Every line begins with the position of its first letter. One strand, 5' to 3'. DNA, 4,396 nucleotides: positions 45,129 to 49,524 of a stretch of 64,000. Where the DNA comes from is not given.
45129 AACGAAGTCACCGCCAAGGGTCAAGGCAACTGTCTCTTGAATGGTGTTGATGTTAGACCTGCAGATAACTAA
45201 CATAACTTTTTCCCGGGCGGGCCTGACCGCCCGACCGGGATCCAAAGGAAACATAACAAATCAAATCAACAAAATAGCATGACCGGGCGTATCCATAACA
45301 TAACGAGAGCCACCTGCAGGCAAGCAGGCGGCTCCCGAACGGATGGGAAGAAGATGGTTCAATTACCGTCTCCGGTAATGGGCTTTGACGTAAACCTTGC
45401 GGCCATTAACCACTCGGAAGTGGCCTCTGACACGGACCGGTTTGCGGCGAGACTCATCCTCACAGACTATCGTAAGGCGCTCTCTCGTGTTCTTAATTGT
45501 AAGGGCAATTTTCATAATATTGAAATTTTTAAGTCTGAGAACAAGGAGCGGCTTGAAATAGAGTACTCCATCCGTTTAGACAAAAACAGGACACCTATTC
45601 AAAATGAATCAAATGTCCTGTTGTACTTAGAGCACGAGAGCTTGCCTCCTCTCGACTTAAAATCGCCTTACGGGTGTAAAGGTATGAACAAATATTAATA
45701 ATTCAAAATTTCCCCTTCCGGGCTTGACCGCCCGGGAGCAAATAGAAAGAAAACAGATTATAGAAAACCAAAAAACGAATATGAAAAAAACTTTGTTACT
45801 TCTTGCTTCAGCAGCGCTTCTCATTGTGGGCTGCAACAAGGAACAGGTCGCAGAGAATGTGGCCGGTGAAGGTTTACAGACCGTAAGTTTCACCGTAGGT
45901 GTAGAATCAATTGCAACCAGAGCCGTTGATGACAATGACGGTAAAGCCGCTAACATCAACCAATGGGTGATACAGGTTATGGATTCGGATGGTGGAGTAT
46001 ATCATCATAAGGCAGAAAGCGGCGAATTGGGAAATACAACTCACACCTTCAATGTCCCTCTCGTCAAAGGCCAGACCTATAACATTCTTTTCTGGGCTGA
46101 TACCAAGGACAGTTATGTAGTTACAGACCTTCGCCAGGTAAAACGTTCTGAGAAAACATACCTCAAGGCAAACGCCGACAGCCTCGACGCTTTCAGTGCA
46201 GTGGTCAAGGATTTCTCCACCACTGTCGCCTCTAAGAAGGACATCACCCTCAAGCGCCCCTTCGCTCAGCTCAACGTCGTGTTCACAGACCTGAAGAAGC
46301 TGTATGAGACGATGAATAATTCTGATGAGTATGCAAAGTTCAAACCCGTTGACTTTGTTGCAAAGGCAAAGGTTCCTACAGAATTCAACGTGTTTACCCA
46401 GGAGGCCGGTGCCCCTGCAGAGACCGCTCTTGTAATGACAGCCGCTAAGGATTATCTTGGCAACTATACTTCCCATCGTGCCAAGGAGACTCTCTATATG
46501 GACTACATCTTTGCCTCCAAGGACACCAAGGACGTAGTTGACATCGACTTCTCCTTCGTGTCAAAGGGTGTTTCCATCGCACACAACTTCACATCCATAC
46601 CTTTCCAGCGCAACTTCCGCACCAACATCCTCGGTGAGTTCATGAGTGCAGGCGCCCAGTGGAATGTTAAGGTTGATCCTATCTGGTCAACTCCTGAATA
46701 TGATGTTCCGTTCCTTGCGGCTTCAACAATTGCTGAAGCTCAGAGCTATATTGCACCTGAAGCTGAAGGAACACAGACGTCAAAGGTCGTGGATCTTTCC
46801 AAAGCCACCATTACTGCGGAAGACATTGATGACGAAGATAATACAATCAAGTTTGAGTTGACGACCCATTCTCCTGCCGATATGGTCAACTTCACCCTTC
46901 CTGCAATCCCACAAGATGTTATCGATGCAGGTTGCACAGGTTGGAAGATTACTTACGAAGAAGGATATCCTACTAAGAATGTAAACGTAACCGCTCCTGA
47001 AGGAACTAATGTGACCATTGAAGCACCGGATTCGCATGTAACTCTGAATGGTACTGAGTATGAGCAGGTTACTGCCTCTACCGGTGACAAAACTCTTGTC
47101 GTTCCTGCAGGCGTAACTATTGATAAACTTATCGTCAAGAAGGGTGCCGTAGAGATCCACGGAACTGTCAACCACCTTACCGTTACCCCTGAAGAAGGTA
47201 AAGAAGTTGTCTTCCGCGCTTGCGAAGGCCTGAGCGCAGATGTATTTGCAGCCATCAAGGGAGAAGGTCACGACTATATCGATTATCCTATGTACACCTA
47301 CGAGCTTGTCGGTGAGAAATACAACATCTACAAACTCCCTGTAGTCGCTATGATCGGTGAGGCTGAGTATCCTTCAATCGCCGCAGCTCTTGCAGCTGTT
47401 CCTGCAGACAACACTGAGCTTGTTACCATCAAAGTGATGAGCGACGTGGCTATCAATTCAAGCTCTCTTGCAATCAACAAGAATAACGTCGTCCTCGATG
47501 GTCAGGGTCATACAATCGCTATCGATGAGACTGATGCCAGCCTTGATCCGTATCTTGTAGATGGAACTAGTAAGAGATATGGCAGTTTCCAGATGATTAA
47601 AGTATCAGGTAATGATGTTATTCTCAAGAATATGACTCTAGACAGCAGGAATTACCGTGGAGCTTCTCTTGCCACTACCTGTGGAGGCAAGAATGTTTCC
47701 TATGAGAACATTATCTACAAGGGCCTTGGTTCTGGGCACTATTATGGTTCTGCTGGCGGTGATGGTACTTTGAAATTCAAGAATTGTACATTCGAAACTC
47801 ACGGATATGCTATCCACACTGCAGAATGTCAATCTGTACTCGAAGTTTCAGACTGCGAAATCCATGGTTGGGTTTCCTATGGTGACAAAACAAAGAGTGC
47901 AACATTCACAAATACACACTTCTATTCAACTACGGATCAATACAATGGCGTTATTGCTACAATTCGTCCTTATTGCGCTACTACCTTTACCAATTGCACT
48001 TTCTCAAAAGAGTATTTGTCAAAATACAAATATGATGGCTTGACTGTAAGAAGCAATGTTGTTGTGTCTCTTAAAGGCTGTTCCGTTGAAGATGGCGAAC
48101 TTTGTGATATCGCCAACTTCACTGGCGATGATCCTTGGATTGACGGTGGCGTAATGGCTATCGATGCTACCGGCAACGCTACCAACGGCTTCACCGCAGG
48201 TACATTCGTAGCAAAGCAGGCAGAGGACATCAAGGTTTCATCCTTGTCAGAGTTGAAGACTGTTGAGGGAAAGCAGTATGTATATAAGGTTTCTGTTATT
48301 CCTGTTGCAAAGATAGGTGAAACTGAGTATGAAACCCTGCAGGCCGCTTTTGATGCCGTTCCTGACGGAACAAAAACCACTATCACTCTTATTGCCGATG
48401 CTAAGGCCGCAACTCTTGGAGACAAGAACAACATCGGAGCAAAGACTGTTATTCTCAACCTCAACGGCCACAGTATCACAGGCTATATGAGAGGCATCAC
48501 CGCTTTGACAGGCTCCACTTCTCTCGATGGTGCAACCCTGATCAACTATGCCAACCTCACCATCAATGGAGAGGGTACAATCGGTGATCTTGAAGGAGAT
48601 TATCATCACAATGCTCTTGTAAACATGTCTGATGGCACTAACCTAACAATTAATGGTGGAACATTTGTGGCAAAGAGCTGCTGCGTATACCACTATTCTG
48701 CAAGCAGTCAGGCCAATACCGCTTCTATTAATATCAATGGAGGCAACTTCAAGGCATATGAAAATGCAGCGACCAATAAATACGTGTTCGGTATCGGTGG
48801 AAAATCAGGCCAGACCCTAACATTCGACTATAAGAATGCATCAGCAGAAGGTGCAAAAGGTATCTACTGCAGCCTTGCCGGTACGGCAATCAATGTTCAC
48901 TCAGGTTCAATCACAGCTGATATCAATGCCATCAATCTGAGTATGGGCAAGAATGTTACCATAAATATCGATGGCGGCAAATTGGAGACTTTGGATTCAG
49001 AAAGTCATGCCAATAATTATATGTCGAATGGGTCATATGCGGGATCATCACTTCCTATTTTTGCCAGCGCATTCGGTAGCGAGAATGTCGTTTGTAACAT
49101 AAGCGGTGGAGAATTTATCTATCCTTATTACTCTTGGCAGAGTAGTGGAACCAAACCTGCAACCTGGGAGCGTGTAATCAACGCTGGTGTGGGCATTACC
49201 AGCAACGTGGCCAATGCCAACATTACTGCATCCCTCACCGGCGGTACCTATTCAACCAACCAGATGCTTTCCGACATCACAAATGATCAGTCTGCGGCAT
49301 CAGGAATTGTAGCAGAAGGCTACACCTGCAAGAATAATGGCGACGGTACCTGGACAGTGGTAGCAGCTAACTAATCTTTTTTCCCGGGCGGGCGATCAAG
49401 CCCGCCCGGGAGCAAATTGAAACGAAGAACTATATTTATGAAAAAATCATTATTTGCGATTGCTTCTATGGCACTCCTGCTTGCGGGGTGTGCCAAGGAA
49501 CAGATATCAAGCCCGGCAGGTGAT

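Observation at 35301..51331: Type V pilus-like locus with no recognisable stalk pilin but six paralogous pilin-fold lipoproteins, three of them about 1,200-aa chimeras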

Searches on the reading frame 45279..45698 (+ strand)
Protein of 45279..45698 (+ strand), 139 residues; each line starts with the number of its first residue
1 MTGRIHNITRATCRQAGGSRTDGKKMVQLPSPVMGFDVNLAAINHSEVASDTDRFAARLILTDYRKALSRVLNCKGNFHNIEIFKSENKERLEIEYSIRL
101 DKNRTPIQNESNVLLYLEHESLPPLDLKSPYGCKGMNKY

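Call 45: search_protein_families(library=pfam, proteins=[window:45279-45698:+], max_evalue=0.01)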
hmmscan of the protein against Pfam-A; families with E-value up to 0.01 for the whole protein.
window:45279-45698:+ (139 aa): 0 families

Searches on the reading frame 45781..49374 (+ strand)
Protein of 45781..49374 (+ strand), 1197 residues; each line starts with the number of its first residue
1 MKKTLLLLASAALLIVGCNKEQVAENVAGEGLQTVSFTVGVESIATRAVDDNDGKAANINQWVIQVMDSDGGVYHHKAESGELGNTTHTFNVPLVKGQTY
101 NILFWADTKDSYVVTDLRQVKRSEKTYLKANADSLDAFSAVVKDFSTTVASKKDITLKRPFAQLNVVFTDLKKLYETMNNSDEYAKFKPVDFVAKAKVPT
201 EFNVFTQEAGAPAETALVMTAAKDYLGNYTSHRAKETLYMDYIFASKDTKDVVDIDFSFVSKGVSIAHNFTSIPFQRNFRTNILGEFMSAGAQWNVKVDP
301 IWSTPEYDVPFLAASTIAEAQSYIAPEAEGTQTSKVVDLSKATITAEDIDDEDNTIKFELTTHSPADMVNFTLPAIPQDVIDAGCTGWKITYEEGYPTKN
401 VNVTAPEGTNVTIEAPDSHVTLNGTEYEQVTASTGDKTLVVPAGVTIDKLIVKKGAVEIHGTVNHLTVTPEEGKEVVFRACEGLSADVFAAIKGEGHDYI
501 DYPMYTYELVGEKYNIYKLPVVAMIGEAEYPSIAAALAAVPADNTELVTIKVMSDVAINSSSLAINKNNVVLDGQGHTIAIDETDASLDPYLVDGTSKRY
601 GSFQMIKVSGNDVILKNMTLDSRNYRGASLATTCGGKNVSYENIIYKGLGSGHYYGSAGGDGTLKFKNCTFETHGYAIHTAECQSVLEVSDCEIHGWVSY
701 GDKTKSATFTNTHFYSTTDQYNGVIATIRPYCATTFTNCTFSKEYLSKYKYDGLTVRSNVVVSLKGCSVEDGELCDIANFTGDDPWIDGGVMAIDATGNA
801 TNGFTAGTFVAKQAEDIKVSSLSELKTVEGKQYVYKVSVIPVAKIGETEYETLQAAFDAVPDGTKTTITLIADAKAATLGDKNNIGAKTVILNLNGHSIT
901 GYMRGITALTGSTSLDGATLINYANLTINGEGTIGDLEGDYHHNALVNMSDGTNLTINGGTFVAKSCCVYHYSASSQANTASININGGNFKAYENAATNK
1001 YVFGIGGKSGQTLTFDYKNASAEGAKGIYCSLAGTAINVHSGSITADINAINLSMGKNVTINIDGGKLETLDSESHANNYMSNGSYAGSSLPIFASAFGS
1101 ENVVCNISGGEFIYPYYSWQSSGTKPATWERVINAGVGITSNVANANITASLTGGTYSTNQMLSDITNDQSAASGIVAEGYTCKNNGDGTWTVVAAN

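Call 4: search_protein_families(library=pfam, proteins=[window:45781-49374:+], max_evalue=0.1)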
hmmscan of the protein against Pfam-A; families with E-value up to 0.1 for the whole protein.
window:45781-49374:+ (1197 aa): 4 families
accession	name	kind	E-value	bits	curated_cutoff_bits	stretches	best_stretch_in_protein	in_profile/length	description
PF20200.4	DUF6562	-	6.8e-19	68.9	25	1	75-303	60-296/304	Family of unknown function (DUF6562)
PF20585.4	Pectate_lyase_5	-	3.4e-06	27.7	24.3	1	543-648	15-121/126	Putative pectate lyase-like adhesive domain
PF01095.25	Pectinesterase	-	4e-05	22.9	27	1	521-628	3-102/298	Pectinesterase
PF25784.1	BigA_N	-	0.063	13.9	24.5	0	35-65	21-51/80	BigA and YdbA N-terminal beta barrel domain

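Call 6: search_protein_families(library=ncbifam, proteins=[window:45781-49374:+], max_evalue=0.1)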
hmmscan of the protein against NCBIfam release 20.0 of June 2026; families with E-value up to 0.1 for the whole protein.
window:45781-49374:+ (1197 aa): 0 families

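Call 30: find_homologous_proteins(query=window:45781-49374:+, max_evalue=1e-10)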
Query window:45781-49374:+ (1197 aa): 194 proteins with E <= 1e-10 among 8000 candidates; the best 120 are listed.
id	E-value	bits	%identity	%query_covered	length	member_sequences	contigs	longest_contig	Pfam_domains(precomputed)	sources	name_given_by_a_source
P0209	0.0e+0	2685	100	100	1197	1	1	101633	PF20585.5,PF20200.5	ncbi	-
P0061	0.0e+0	2262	86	100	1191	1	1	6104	PF20200.5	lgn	-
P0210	0.0e+0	1446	72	78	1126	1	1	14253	PF20585.5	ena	-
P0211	0.0e+0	1283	55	56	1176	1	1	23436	PF20200.5,PF07581.18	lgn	-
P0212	0.0e+0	1235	66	73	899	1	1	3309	-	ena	-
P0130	0.0e+0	1057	85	30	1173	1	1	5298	PF20200.5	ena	-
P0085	1.8e-282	958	58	70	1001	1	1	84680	PF13229.13,PF20585.5,PF20200.5,PF01095.26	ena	-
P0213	3.8e-265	901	53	70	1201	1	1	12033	PF20200.5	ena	-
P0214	7.9e-264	896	55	70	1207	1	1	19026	PF13229.13,PF20585.5,PF20200.5,PF01095.26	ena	-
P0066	4.1e-252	858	67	52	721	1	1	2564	PF20200.5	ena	-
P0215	6.1e-248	844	66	52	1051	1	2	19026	PF20200.5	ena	-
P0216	7.0e-210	718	38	100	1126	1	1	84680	PF20585.5,PF20200.5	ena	-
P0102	2.6e-207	709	38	100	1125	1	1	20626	PF20585.5,PF20200.5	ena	-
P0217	1.4e-204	700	56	56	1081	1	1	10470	PF20200.5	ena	-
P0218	6.8e-196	672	60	48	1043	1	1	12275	-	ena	-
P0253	1.7e-59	220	33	48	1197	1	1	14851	PF20200.5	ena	-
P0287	1.9e-22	97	35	25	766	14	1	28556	PF20200.5,PF08842.17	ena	-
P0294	4.3e-21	93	33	25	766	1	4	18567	PF20200.5,PF08842.17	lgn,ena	-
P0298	1.2e-19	88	34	25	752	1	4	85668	PF20200.5,PF08842.17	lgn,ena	-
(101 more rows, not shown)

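Call 56: predict_structure(alignment_id=A3)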
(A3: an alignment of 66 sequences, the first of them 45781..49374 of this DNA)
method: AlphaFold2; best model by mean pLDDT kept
length: 1197 residues; sequences in the alignment: 66
mean_pLDDT: 76.9   pTM: 0.55
mean pLDDT of the five models: 76.9, 75.1, 75.0, 73.9, 73.7
residues with pLDDT >= 90: 430; 70-90: 360; 50-70: 248; < 50: 159
segments of 3 or more residues with pLDDT < 50: 1-3, 12-29, 300-308, 879-885, 904-922, 936-944, 1043-1047, 1077-1079, 1081-1091, 1096-1101, 1116-1154, 1172-1176
pLDDT, mean of each block of 10 residues (from residue 1): 50 46 42 82 54 67 93 91 86 84 93 93 80 87 81 82 86 86 85 86 91 84 84 85 80 81 82 76 74 57 46 84 69 79 90 92 89 92 94 92 91 94 92 89 94 96 96 93 97 95 94 95 95 95 91 94 93 97 93 82 91 97 91 90 95 73 94 92 88 94 92 93 89 96 86 88 97 92 82 93 92 92 88 89 84 78 77 63 53 73 41 37 57 52 51 62 60 55 67 56 63 65 60 56 48 55 55 49 44 49 54 48 43 42 45 49 56 49 56 52
secondary structure, 60 per line:
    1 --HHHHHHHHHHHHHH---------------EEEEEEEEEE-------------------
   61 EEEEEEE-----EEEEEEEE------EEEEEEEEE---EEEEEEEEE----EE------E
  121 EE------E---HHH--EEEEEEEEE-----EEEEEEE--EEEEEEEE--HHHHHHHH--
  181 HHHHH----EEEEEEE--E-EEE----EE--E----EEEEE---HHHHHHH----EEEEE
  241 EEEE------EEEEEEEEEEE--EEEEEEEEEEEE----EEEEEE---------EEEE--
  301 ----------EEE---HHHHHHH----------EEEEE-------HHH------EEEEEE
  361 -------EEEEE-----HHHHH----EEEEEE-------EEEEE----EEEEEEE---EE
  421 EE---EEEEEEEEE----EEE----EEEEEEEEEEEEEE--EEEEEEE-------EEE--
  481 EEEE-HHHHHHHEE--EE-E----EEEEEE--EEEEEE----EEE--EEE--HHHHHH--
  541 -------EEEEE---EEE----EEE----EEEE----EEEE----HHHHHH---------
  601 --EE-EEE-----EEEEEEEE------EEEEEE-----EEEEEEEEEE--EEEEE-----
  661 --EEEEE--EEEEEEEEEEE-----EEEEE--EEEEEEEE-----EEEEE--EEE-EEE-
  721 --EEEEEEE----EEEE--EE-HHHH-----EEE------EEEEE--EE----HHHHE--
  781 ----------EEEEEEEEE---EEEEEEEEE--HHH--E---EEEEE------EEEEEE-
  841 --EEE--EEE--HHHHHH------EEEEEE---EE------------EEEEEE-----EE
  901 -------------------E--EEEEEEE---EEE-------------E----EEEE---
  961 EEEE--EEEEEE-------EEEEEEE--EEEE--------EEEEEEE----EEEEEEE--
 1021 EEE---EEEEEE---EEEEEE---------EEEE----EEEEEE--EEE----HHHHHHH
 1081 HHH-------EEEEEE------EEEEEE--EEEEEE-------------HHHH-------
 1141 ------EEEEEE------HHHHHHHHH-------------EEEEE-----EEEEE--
elements in order (helices of 4 or more, strands of 3 or more residues): H3-16 E32-41 E61-67 E73-80 E87-95 E99-107 E120-122 E138-146 E152-158 E161-168 H171-178 H181-185 E190-196 E201-203 E217-221 H225-231 E236-244 E251-261 E264-275 E280-285 E295-298 E311-313 H317-323 E334-338 E355-360 E368-372 H378-382 E387-392 E400-404 E409-415 E419-422 E426-434 E439-441 E446-459 E462-468 E476-478 E481-484 H486-492 E505-510 E513-518 E523-525 E528-530 H533-538 E548-552 E556-558 E563-565 E570-573 E578-581 H586-591 E606-608 E614-621 E628-633 E639-648 E651-655 E663-667 E670-680 E686-690 E693-700 E706-710 E713-715 E717-719 E723-729 E734-737 H743-746 E752-754 E761-765 H774-777 E791-799 E803-811 E823-827 E834-839 E843-845 E848-850 H853-858 E865-870 E888-893 E923-929 E933-935 E954-957 E961-964 E967-972 E980-986 E989-992 E1001-1007 E1012-1018 E1021-1023 E1027-1032 E1036-1041 E1051-1054 E1059-1064 E1067-1069 H1074-1083 E1091-1096 E1103-1108 E1111-1116 H1130-1133 E1147-1152 H1159-1167 E1181-1185 E1191-1195

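Call 59: fold_search(model_id=the predicted structure, library=pdb)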
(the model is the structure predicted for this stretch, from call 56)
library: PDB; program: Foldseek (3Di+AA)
matches with E <= 10: 1011; with E <= 0.001: 28
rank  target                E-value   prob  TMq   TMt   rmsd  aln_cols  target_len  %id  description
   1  3gf8                  1.8e-08  1.00  0.15  0.51   7.2       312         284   14  Crystal structure of putative polysaccharide binding proteins (DUF1812) (NP_809975.1) from BACTEROIDES THETAIOTAOMICRON  (released 2009-03-24)
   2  3r4r_A                7.1e-08  1.00  0.15  0.54   7.1       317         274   11  Crystal structure of a fimbrial assembly protein (BDI_3522) from Parabacteroides distasonis ATCC 8503 at 2.38 A resolu (released 2011-03-30)
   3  3r4r_B                7.8e-08  1.00  0.15  0.54   7.3       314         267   12  Crystal structure of a fimbrial assembly protein (BDI_3522) from Parabacteroides distasonis ATCC 8503 at 2.38 A resolu (released 2011-03-30)
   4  3up6_A                1.4e-07  1.00  0.14  0.45   9.7       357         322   11  Crystal structure of a putative cell adhesion protein (BACOVA_04078) from Bacteroides ovatus ATCC 8483 at 2.80 A resol (released 2011-12-21)
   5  3pay_C                1.5e-07  1.00  0.16  0.48   7.5       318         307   13  Crystal structure of a putative adhesin (BACOVA_04077) from Bacteroides ovatus at 2.50 A resolution (released 2010-11-10)
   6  3pay_D                1.5e-07  1.00  0.15  0.47   8.7       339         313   12  Crystal structure of a putative adhesin (BACOVA_04077) from Bacteroides ovatus at 2.50 A resolution (released 2010-11-10)
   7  5nf4_A                1.7e-07  1.00  0.16  0.54   5.7       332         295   12  The tip fimbrial protein Mfa3 from Porphyromonas gingivalis with C-terminal truncation. (released 2018-02-07)
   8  3up6_B                1.8e-07  1.00  0.15  0.46   9.3       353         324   11  Crystal structure of a putative cell adhesion protein (BACOVA_04078) from Bacteroides ovatus ATCC 8483 at 2.80 A resol (released 2011-12-21)
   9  3pay_B                2.6e-07  1.00  0.15  0.46   8.9       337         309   12  Crystal structure of a putative adhesin (BACOVA_04077) from Bacteroides ovatus at 2.50 A resolution (released 2010-11-10)
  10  4gpv_A                2.7e-07  1.00  0.15  0.43   9.7       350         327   11  Crystal structure of a putative cell adhesion protein (BACEGG_00536) from Bacteroides eggerthii DSM 20697 at 1.67 A re (released 2012-09-19)
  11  4qdg_B                3.5e-07  1.00  0.16  0.53   7.1       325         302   13  Crystal structure of a putative adhesin (BT2657) from Bacteroides thetaiotaomicron VPI-5482 at 2.20 A resolution (PSI  (released 2014-06-11)
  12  4jg5                  4.6e-07  1.00  0.16  0.46   8.4       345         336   14  Crystal structure of a putative cell adhesion protein (BDI_3519) from Parabacteroides distasonis ATCC 8503 at 2.34 A res (released 2013-03-20)
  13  4gpv_B                4.8e-07  1.00  0.14  0.42  10.1       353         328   11  Crystal structure of a putative cell adhesion protein (BACEGG_00536) from Bacteroides eggerthii DSM 20697 at 1.67 A re (released 2012-09-19)
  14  4qdg_A                5.0e-07  1.00  0.15  0.51   7.5       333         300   12  Crystal structure of a putative adhesin (BT2657) from Bacteroides thetaiotaomicron VPI-5482 at 2.20 A resolution (PSI  (released 2014-06-11)
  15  3pay_A                9.8e-07  1.00  0.15  0.46   8.9       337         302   12  Crystal structure of a putative adhesin (BACOVA_04077) from Bacteroides ovatus at 2.50 A resolution (released 2010-11-10)
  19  5nfi                  9.8e-06  1.00  0.15  0.49   7.3       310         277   11  The fimbrial anchor protein Mfa2 from Porphyromonas gingivalis (released 2018-02-07)
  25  4q98                  8.6e-05  1.00  0.14  0.40   8.5       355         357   12  Crystal structure of a fimbrilin (fimA) from Porphyromonas gingivalis W83 at 1.30 A resolution (PSI Community Target, Na (released 2014-06-04)
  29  8tne_C                1.4e-03  1.00  0.17  0.53   6.5       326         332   14  Crystal structure of bacterial pectin methylesterase Pme8A from rumen Butyrivibrio (released 2023-08-16)
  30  8tne_B                1.6e-03  1.00  0.17  0.53   6.0       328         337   13  Crystal structure of bacterial pectin methylesterase Pme8A from rumen Butyrivibrio (released 2023-08-16)
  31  5dhm_C                1.7e-03  1.00  0.13  0.43   7.6       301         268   13  Crystal structure of the fimbrial protein Mfa4 from Porphyromonas gingivalis (released 2016-04-06)
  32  5dhm_D                2.5e-03  1.00  0.13  0.45   7.1       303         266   10  Crystal structure of the fimbrial protein Mfa4 from Porphyromonas gingivalis (released 2016-04-06)
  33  8tne_A                3.2e-03  1.00  0.17  0.53   6.6       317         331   14  Crystal structure of bacterial pectin methylesterase Pme8A from rumen Butyrivibrio (released 2023-08-16)
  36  1gq8                  4.6e-03  1.00  0.17  0.58   5.0       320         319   11  Pectin methylesterase from Carrot (released 2002-04-18)
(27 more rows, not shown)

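Call 65: find_encoding_contigs(protein=P0209, flank=10000, max_places=3)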
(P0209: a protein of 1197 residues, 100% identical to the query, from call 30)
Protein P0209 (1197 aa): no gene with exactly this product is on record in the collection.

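Call 88: search_protein_families(library=pfam, proteins=[P0287, P0294, P0298], max_evalue=0.1)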
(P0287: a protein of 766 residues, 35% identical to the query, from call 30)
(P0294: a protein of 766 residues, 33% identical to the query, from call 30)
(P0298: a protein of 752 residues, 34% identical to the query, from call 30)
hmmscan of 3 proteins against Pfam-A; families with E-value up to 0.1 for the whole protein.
P0287 (766 aa): 4 families
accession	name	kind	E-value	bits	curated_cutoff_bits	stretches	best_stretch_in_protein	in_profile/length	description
PF20200.4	DUF6562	-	6.4e-16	59.1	25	1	86-312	73-302/304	Family of unknown function (DUF6562)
PF08842.16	Mfa2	-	2.1e-06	28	21.2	1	53-190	25-172/277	Fimbrillin-A associated anchor proteins Mfa1 and Mfa2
PF12541.14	DUF3737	-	0.018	14.7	23.9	1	605-704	16-106/275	Protein of unknown function (DUF3737)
PF09202.17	Rio2_N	-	0.024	15.4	27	0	625-654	43-72/82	Rio2, N-terminal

P0294 (766 aa): 4 families
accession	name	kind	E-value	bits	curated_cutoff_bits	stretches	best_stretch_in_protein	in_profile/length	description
PF20200.4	DUF6562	-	5.2e-17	62.7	25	1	85-312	72-302/304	Family of unknown function (DUF6562)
PF08842.16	Mfa2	-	2.8e-07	30.8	21.2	1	53-210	25-190/277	Fimbrillin-A associated anchor proteins Mfa1 and Mfa2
PF12541.14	DUF3737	-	0.033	13.8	23.9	1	605-688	16-90/275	Protein of unknown function (DUF3737)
PF09202.17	Rio2_N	-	0.046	14.5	27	1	625-654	43-72/82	Rio2, N-terminal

P0298 (752 aa): 2 families
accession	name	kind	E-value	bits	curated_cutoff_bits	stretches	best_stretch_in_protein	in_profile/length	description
PF20200.4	DUF6562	-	7.2e-17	62.2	25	1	86-312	73-302/304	Family of unknown function (DUF6562)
PF08842.16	Mfa2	-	2.2e-07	31.2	21.2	1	52-204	24-184/277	Fimbrillin-A associated anchor proteins Mfa1 and Mfa2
